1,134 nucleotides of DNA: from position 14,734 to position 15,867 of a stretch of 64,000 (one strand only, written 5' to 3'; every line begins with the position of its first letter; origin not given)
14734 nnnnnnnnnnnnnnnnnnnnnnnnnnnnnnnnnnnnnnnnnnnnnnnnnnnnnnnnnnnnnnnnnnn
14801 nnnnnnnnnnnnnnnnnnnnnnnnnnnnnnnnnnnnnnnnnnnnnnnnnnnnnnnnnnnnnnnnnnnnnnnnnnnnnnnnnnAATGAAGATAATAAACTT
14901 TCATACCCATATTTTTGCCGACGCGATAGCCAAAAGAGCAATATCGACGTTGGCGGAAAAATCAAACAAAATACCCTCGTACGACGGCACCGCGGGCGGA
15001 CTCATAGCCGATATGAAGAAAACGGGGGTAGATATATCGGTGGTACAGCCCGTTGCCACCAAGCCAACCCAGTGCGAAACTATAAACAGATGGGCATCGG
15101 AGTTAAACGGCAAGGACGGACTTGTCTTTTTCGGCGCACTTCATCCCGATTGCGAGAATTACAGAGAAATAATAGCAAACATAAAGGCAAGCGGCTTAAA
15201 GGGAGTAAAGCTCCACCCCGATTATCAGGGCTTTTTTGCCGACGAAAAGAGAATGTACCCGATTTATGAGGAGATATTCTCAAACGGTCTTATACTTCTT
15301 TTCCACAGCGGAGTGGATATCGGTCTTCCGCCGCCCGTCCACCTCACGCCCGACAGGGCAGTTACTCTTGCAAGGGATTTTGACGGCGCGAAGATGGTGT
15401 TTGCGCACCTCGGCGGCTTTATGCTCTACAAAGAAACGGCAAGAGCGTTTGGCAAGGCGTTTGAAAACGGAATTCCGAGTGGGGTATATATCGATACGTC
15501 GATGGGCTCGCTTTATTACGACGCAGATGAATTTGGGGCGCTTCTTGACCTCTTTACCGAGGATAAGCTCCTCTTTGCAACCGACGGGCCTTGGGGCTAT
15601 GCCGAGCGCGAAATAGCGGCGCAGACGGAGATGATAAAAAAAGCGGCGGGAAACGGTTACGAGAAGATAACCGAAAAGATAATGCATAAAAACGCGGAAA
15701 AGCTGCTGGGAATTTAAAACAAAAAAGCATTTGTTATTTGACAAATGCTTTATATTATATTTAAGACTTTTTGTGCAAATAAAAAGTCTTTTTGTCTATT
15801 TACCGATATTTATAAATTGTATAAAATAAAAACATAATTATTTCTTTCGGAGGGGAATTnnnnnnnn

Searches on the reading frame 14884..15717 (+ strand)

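Call 76: search_protein_families(library=pfam, proteins=[window:14884-15717:+], max_evalue=0.001)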
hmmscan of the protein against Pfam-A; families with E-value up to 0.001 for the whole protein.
window:14884-15717:+ (277 aa): 1 family
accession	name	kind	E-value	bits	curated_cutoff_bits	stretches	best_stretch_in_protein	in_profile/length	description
PF04909.20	Amidohydro_2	-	5.2e-21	76.1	26.4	1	46-277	42-289/289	Amidohydrolase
